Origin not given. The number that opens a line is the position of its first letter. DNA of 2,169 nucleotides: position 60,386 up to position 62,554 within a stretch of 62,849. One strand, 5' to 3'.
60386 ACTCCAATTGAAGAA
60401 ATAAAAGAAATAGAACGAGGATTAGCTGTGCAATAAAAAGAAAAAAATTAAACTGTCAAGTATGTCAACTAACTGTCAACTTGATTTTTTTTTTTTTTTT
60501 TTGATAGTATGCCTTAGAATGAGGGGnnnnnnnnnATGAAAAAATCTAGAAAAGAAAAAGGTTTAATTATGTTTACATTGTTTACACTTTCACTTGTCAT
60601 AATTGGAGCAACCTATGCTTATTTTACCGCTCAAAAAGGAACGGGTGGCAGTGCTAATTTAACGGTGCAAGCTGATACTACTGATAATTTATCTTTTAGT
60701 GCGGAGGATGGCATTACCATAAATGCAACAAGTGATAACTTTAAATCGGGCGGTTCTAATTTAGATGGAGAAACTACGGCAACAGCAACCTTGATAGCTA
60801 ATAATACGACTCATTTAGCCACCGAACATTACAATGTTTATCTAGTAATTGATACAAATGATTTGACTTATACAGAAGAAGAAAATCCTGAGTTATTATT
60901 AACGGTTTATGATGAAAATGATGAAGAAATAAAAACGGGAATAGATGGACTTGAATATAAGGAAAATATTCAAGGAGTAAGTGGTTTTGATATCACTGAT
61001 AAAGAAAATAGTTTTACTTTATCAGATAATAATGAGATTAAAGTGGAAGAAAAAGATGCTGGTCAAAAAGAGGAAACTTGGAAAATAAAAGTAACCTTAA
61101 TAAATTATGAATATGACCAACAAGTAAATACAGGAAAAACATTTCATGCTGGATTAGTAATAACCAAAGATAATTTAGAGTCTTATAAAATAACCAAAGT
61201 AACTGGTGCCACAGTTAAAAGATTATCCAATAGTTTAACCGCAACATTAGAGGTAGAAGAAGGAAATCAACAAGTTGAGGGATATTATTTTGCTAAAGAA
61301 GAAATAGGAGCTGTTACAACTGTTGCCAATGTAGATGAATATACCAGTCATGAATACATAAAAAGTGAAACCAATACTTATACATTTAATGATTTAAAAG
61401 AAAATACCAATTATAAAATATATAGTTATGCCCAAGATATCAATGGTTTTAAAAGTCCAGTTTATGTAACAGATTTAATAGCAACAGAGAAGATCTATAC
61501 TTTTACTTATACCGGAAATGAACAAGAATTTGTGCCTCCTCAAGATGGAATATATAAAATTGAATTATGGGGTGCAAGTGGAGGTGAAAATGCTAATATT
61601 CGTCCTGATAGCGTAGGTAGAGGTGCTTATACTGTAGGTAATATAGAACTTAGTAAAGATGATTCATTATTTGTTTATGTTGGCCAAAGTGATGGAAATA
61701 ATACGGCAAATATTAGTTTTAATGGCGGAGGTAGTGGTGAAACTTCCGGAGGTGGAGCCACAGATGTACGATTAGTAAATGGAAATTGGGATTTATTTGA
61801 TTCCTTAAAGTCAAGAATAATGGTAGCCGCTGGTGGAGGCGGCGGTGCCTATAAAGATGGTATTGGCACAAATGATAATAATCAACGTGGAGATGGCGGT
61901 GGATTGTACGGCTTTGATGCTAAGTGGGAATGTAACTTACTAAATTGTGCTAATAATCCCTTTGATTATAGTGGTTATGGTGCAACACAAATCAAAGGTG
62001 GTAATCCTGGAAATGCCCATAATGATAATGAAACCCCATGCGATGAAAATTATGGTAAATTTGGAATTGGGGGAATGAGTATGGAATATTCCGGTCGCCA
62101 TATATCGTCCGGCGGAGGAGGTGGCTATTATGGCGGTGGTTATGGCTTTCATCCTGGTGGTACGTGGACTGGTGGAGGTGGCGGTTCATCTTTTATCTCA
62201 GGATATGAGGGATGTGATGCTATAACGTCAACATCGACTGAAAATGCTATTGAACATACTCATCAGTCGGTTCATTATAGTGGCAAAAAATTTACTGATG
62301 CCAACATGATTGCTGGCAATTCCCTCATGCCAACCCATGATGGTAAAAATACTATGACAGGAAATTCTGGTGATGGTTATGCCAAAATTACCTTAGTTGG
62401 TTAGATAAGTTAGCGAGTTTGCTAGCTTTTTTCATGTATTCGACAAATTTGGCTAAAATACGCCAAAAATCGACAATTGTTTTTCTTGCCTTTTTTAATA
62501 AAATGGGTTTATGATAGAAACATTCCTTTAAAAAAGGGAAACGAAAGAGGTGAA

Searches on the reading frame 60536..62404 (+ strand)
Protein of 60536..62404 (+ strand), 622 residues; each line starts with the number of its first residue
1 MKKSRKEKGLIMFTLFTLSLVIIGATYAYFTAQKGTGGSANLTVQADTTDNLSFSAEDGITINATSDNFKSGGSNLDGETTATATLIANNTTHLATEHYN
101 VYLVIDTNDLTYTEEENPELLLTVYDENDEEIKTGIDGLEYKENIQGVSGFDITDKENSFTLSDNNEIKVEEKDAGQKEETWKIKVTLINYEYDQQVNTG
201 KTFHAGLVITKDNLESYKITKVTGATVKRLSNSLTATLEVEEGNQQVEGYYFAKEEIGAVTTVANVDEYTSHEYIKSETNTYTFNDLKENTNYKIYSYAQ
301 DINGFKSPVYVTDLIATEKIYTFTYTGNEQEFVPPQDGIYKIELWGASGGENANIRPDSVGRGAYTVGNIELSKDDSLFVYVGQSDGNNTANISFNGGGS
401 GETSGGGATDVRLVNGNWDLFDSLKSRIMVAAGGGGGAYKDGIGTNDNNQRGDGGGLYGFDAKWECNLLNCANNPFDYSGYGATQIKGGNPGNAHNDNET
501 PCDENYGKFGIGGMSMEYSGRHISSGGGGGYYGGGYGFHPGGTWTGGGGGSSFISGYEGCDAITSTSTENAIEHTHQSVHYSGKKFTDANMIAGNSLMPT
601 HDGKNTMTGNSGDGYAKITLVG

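Call 4: search_protein_families(library=ncbifam, proteins=[window:60536-62404:+], max_evalue=1)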
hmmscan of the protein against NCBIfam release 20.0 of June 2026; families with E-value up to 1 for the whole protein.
window:60536-62404:+ (622 aa): 1 family
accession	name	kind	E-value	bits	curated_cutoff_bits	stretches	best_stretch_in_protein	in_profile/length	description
TIGR04088.1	cognate_SipW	domain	0.021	15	19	1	18-37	7-26/34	SipW-dependent-type signal peptide-containing protein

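Call 5: search_protein_families(library=pfam, proteins=[window:60536-62404:+], max_evalue=1)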
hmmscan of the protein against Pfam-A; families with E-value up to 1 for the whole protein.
window:60536-62404:+ (622 aa): 2 families
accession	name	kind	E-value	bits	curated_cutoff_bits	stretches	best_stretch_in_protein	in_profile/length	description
PF12810.13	ALK_LTK_GRD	-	9.1e-48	163.8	24.5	1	336-620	6-242/243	ALK/LTK, Glycine-rich domain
PF00041.27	fn3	-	0.0047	17.5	25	1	228-306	10-75/84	Fibronectin type III domain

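Call 75: search_protein_families(library=phrogs, proteins=[window:60536-62404:+], max_evalue=0.01)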
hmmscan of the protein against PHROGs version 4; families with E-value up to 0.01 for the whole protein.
window:60536-62404:+ (622 aa): 6 families
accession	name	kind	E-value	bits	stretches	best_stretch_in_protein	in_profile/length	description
phrog_5811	-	unknown function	8.1e-40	138.2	1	317-557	3-231/571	-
phrog_7388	-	unknown function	6.4e-35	122.1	1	319-621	3-217/455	-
phrog_1589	-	unknown function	1e-32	114.9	1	319-620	3-259/563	-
phrog_18810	-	unknown function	8.7e-12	46.4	1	320-402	4-83/89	-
phrog_22713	-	unknown function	2.8e-05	24.6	1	328-564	38-261/401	-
phrog_11583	-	unknown function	0.0073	14.1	0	337-556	1444-1650/2796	-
